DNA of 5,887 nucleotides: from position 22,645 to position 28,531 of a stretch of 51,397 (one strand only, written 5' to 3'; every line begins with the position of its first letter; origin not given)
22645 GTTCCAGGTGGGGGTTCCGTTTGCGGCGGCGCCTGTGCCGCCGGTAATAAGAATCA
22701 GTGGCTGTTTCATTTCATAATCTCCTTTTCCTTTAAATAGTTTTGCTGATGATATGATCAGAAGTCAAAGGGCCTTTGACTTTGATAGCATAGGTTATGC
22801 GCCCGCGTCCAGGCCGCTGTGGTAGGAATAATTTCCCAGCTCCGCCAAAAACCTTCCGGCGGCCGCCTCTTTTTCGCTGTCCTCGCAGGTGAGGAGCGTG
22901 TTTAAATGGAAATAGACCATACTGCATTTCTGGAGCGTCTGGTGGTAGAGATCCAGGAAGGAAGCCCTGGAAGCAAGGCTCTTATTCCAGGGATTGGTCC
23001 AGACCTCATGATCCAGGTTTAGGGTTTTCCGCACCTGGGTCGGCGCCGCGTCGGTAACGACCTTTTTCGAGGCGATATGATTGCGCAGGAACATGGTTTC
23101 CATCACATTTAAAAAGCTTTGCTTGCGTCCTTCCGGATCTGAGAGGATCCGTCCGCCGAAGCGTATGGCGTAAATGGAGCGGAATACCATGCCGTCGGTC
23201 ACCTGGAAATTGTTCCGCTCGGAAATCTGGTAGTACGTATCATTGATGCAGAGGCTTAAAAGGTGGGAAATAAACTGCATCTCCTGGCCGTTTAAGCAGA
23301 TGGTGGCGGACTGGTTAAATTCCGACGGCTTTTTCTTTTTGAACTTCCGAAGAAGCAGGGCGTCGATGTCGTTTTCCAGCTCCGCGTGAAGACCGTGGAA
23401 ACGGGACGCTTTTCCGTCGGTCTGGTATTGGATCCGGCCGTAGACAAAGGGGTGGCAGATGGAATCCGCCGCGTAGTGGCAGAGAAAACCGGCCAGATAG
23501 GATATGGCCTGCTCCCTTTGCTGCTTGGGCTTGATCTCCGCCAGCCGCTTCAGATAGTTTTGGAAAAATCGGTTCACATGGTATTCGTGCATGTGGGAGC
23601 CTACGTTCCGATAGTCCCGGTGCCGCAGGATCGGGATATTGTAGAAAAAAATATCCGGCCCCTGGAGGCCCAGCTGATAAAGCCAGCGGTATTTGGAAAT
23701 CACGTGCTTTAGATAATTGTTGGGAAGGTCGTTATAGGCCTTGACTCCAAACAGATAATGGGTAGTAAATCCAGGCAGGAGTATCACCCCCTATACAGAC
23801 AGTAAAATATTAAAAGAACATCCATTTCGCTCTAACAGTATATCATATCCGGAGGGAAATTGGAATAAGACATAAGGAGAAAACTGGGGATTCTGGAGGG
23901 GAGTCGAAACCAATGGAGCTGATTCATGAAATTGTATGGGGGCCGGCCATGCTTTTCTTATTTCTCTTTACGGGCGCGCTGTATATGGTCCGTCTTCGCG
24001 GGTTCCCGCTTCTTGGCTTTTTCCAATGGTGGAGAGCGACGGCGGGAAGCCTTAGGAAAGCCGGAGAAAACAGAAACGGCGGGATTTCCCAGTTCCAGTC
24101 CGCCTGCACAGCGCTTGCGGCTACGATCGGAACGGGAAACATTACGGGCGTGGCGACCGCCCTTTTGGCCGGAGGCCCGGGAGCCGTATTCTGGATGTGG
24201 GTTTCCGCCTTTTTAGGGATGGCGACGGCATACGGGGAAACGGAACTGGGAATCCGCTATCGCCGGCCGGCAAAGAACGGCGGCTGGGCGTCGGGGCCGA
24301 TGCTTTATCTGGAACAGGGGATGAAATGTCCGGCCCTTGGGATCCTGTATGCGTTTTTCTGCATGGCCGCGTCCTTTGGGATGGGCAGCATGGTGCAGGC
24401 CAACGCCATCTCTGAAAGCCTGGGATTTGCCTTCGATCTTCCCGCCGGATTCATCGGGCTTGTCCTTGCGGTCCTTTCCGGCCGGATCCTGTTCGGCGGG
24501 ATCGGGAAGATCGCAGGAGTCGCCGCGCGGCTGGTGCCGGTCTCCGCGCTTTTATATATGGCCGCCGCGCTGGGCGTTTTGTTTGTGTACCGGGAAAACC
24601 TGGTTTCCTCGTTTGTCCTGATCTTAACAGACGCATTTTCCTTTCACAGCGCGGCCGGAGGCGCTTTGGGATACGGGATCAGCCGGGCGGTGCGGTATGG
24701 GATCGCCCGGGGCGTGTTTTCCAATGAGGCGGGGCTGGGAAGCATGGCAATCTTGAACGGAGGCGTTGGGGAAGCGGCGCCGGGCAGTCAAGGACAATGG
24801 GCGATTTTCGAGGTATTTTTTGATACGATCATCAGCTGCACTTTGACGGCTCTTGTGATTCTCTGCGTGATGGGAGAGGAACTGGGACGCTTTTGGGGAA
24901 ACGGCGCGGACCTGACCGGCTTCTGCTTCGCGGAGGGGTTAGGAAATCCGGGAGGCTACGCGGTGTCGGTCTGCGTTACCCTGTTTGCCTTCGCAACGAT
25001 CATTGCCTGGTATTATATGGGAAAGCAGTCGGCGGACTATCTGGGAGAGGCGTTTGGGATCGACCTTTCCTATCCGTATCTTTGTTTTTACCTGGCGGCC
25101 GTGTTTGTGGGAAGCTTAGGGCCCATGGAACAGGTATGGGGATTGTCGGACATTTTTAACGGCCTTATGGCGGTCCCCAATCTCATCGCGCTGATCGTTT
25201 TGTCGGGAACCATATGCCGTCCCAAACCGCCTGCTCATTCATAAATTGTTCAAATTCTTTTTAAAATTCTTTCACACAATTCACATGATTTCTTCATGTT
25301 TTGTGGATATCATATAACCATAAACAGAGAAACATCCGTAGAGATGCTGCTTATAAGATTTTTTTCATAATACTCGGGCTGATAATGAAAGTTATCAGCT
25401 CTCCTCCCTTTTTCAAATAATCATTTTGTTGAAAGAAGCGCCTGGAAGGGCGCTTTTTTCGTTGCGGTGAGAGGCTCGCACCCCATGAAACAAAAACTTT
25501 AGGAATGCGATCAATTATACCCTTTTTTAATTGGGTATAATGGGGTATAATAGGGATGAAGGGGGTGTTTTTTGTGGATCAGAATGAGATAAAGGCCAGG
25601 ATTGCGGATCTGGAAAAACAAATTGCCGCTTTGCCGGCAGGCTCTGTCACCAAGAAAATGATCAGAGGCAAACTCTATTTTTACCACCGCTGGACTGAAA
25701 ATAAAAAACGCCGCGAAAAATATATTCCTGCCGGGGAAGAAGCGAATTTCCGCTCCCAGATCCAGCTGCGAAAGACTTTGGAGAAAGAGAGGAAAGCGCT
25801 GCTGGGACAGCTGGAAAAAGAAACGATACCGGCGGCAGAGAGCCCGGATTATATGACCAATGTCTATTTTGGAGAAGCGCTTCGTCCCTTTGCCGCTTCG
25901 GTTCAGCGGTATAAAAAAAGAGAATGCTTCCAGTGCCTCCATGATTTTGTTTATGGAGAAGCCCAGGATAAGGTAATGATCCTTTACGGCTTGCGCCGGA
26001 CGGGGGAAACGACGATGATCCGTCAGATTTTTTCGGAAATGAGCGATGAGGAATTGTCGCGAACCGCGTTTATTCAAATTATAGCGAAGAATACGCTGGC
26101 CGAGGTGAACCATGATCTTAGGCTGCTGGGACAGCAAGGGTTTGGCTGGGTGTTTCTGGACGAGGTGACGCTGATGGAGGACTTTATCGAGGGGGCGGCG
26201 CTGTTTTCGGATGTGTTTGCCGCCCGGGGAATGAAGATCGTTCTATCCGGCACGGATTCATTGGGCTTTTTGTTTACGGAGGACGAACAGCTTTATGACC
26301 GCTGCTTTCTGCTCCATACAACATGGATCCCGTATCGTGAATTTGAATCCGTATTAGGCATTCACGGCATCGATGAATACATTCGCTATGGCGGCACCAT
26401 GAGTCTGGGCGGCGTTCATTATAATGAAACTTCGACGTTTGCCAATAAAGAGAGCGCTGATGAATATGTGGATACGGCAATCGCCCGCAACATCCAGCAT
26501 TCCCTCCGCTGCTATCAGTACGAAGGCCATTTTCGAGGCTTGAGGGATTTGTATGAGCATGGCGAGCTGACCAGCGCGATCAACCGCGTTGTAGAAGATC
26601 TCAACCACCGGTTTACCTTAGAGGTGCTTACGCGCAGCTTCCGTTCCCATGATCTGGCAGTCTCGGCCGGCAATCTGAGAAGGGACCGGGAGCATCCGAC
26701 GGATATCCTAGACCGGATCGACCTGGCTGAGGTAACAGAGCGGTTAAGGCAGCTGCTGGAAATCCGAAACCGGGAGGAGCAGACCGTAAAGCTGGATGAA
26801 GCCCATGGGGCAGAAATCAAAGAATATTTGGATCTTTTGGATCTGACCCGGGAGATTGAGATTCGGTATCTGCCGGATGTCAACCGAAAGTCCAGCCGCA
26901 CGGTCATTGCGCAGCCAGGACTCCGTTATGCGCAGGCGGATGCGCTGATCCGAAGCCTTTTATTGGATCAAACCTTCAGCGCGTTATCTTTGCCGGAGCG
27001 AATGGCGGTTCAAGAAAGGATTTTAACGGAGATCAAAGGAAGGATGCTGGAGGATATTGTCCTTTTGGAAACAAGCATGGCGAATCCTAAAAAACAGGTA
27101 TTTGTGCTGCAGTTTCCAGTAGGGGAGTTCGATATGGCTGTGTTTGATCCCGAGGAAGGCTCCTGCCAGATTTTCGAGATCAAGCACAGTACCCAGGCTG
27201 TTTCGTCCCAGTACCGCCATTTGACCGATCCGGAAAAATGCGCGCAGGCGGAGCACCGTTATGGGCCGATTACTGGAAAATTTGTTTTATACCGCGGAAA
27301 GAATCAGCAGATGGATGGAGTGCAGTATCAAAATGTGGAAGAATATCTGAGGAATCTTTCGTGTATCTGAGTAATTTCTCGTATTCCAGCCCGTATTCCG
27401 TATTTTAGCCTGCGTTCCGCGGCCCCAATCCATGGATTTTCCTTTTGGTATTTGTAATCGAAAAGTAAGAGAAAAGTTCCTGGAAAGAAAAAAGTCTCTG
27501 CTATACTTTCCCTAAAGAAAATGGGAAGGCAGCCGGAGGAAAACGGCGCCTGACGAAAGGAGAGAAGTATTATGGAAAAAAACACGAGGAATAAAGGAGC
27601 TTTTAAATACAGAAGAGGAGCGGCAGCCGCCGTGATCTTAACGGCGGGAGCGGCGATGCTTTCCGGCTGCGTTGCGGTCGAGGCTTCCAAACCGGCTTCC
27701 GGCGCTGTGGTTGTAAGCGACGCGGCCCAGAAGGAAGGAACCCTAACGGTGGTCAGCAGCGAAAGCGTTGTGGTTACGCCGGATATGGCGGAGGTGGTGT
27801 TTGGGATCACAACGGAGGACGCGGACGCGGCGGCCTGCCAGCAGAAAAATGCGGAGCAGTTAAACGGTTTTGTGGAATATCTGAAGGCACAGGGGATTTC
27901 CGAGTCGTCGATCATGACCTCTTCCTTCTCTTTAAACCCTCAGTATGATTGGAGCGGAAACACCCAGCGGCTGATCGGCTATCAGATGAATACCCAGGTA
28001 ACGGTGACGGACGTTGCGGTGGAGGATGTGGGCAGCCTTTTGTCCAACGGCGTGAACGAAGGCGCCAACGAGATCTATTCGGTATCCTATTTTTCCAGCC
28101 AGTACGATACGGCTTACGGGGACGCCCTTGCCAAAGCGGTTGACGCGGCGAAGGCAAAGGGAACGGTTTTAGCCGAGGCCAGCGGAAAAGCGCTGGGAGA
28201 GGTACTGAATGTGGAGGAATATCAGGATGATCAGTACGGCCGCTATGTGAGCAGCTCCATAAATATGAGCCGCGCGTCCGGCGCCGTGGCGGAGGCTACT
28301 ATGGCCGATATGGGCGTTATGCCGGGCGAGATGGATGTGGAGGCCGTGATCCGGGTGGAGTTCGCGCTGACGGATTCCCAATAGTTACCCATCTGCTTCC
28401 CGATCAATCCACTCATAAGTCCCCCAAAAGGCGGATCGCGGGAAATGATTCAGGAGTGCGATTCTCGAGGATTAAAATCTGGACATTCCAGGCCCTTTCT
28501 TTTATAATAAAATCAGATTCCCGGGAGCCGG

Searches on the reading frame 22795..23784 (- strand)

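Call 4: search_protein_families(library=pfam, proteins=[window:22795-23784:-], max_evalue=0.01)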
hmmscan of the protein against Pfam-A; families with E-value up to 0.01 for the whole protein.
window:22795-23784:- (329 aa): 1 family
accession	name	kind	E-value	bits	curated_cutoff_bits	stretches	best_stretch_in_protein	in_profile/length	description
PF00882.24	Zn_dep_PLPC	-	1e-13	52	26.8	1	8-156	1-135/167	Zinc dependent phospholipase C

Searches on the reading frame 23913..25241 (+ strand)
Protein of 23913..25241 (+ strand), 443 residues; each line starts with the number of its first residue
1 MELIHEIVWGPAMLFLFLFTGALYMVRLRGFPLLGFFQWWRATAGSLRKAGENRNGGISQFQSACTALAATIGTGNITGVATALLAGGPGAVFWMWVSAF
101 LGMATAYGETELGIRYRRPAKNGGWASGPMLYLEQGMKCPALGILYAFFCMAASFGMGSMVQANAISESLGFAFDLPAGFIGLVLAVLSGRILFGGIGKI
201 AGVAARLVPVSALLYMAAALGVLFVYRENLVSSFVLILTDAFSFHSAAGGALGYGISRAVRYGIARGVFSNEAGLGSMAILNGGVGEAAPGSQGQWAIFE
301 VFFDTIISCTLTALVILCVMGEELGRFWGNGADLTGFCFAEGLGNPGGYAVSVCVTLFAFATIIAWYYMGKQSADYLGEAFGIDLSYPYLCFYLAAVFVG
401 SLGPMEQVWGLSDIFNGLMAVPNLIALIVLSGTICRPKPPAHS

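Call 29: search_protein_families(library=pfam, proteins=[window:23913-25241:+], max_evalue=0.001)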
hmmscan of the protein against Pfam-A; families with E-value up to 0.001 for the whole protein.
window:23913-25241:+ (443 aa): 1 family
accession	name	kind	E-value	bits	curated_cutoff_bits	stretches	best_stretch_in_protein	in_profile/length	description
PF01235.23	Na_Ala_symp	-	1.7e-112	377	24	1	51-435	6-373/392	Sodium:alanine symporter family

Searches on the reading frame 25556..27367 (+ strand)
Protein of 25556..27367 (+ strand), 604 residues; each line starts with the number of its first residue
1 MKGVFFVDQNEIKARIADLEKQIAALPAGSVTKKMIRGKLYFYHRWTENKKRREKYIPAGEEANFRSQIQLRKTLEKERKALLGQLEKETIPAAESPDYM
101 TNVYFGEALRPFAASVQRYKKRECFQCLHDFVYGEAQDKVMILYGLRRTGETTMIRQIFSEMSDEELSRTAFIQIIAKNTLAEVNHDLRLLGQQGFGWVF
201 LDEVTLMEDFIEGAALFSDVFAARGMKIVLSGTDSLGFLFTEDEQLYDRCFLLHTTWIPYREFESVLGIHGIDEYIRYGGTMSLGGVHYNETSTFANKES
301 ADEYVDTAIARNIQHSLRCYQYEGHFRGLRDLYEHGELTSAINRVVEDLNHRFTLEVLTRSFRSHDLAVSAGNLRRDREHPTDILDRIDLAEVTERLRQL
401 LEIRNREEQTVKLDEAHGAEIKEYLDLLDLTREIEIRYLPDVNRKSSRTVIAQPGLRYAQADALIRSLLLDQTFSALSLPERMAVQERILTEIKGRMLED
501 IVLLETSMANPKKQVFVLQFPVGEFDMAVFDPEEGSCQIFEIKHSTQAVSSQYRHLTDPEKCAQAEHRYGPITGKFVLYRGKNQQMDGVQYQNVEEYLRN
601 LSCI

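Call 29: search_protein_families(library=pfam, proteins=[window:25556-27367:+], max_evalue=0.001)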
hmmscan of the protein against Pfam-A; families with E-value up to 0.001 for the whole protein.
window:25556-27367:+ (604 aa): 1 family
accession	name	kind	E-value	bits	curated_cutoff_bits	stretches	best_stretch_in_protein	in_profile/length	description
PF13173.12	AAA_14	-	1.7e-08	34.9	27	1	138-263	2-128/129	AAA domain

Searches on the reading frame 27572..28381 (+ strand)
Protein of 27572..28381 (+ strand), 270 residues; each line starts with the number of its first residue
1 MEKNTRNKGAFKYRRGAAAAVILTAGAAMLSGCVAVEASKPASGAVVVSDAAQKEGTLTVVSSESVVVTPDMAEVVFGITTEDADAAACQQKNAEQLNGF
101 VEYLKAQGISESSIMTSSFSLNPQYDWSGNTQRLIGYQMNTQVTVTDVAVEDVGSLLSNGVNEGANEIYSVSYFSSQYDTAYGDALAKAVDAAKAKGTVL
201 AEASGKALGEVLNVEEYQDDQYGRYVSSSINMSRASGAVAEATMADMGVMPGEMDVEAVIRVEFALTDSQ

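Call 29: search_protein_families(library=pfam, proteins=[window:27572-28381:+], max_evalue=0.001)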
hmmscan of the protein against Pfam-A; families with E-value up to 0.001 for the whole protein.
window:27572-28381:+ (270 aa): 1 family
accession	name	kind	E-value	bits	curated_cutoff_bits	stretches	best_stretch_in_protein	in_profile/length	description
PF04402.19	SIMPL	-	2.5e-43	149.2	25.2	1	58-264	1-205/205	Protein of unknown function (DUF541)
